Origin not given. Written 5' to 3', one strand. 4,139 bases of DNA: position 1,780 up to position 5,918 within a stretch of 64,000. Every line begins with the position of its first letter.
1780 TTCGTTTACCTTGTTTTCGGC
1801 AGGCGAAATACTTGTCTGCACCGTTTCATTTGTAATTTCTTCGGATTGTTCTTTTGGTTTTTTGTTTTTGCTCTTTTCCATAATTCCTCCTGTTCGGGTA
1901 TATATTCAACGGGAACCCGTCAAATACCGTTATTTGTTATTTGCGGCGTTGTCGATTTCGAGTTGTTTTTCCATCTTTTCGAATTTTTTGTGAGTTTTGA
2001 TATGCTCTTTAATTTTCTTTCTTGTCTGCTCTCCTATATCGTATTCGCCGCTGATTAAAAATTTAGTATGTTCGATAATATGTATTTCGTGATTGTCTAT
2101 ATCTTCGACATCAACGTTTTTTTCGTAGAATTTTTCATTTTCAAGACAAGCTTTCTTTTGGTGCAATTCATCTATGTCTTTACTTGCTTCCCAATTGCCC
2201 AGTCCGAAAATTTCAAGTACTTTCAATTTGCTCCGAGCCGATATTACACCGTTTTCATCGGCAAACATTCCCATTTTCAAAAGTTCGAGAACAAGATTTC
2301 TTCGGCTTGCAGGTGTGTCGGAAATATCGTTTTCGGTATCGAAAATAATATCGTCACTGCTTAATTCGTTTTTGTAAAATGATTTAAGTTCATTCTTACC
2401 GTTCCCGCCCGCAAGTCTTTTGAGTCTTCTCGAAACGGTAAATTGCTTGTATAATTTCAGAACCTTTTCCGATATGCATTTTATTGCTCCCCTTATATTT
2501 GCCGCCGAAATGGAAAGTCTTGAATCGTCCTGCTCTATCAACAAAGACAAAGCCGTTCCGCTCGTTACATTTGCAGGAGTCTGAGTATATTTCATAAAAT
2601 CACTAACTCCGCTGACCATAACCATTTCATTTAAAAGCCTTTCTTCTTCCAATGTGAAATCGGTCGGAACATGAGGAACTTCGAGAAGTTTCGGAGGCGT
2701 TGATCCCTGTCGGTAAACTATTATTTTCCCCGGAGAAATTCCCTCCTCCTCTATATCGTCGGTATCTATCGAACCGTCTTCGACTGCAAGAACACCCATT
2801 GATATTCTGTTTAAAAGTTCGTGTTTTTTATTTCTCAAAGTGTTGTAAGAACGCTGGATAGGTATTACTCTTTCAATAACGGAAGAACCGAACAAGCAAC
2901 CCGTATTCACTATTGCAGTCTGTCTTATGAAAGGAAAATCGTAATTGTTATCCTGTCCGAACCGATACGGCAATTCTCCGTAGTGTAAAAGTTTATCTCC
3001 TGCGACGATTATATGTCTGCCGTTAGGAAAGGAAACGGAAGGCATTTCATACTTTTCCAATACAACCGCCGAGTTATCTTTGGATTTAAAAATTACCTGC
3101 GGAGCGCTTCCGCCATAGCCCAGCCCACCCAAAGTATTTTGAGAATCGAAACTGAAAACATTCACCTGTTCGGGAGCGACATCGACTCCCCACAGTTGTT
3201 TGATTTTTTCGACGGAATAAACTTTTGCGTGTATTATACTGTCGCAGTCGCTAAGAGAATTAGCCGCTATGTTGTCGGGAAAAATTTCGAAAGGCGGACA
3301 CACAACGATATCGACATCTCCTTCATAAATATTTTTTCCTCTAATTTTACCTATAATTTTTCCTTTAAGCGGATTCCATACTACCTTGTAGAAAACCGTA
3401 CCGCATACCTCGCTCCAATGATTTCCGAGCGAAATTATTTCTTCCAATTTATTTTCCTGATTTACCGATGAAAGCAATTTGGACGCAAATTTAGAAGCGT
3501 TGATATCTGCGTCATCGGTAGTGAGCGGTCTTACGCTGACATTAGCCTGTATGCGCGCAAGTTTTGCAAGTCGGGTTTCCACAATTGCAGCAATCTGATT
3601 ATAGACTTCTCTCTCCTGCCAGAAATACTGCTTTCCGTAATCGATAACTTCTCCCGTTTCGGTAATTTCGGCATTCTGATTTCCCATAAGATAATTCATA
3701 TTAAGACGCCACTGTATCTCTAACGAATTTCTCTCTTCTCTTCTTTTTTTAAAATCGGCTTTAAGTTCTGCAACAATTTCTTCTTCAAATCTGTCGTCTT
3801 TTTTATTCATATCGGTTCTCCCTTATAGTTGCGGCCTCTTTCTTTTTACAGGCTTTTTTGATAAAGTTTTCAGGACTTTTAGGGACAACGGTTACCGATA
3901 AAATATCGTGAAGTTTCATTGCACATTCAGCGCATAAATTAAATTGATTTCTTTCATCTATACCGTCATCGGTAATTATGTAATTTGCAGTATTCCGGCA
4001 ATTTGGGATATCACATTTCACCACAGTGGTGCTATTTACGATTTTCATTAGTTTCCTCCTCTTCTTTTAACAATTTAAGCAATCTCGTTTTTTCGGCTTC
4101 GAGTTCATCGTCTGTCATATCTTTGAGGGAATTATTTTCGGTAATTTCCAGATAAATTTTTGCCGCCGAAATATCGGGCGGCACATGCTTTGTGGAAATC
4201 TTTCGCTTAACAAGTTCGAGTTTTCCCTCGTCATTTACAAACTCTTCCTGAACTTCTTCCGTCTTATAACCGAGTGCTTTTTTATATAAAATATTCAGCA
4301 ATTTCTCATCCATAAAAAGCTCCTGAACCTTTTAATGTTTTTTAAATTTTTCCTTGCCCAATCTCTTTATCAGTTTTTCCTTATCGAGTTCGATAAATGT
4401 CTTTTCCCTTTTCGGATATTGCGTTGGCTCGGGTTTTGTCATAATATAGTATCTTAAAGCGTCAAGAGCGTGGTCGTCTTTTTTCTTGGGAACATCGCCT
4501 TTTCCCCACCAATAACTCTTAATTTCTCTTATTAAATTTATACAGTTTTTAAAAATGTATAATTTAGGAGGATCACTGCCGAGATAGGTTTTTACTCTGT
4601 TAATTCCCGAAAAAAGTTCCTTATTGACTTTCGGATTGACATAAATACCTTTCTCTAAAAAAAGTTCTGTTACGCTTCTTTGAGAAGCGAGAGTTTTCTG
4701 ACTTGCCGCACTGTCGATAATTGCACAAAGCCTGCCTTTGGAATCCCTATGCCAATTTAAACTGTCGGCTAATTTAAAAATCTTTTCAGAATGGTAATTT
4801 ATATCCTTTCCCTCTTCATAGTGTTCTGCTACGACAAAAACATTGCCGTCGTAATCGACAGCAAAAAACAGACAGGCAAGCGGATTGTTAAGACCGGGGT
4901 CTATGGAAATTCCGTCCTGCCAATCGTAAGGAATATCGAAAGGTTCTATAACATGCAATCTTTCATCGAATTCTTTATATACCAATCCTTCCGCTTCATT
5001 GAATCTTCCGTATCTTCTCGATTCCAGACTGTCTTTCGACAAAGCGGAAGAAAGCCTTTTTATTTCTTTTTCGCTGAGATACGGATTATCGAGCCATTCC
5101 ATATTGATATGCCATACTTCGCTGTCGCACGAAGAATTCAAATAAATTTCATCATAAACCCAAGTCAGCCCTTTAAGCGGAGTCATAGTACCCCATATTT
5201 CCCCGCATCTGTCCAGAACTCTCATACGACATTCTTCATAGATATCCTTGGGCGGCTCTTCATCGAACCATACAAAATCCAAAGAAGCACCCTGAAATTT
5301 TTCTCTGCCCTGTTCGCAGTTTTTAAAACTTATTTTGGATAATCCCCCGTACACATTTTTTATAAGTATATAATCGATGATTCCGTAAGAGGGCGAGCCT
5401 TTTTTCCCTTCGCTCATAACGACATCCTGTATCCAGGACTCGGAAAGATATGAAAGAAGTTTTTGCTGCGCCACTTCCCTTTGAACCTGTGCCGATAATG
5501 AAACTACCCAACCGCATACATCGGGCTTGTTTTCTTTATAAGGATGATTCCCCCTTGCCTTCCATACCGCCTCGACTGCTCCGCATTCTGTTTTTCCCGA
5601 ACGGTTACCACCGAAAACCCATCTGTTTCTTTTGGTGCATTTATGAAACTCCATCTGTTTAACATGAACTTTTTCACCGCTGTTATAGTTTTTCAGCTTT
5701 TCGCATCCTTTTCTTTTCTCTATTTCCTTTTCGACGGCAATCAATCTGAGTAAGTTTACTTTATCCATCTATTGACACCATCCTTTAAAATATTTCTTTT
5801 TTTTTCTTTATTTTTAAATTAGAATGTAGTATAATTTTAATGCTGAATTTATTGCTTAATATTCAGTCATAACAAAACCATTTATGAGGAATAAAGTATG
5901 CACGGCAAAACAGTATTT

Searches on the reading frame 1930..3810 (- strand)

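Call 87: search_protein_families(library=pfam, proteins=[window:1930-3810:-], max_evalue=0.00001)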
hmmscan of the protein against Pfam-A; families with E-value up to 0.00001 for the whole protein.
window:1930-3810:- (626 aa): 2 families
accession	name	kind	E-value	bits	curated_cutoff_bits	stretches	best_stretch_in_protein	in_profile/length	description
PF16510.12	P22_portal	-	6.4e-19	68.3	26.1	1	267-497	255-482/594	Phage P22-like portal protein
PF23899.1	SU10_portal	-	5.7e-08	32.1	30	1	155-467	181-487/593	Phage SU10 portal protein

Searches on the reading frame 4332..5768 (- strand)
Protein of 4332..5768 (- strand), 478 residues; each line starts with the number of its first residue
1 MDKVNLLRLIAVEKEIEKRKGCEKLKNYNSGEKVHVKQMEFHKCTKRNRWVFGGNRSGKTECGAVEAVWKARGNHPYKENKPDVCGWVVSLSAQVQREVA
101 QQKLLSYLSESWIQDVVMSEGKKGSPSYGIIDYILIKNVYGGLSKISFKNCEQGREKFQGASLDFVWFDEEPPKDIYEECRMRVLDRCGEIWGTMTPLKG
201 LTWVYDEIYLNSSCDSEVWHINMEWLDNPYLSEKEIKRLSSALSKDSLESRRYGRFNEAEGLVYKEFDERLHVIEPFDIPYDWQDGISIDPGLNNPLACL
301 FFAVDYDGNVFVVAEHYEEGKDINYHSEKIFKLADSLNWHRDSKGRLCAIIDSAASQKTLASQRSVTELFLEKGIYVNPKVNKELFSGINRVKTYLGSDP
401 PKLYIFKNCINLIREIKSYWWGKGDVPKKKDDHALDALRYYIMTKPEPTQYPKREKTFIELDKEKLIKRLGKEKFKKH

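Call 87: search_protein_families(library=pfam, proteins=[window:4332-5768:-], max_evalue=0.00001)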
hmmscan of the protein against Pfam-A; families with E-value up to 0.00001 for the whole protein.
window:4332-5768:- (478 aa): 2 families
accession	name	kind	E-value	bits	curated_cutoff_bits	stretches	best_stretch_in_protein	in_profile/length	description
PF03237.21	Terminase_6N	-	1.4e-15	58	22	1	53-269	4-213/215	Terminase large subunit, T4likevirus-type, N-terminal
PF17289.8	Terminase_6C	-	8.5e-06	26.3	22.6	0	287-443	1-153/155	Terminase RNaseH-like domain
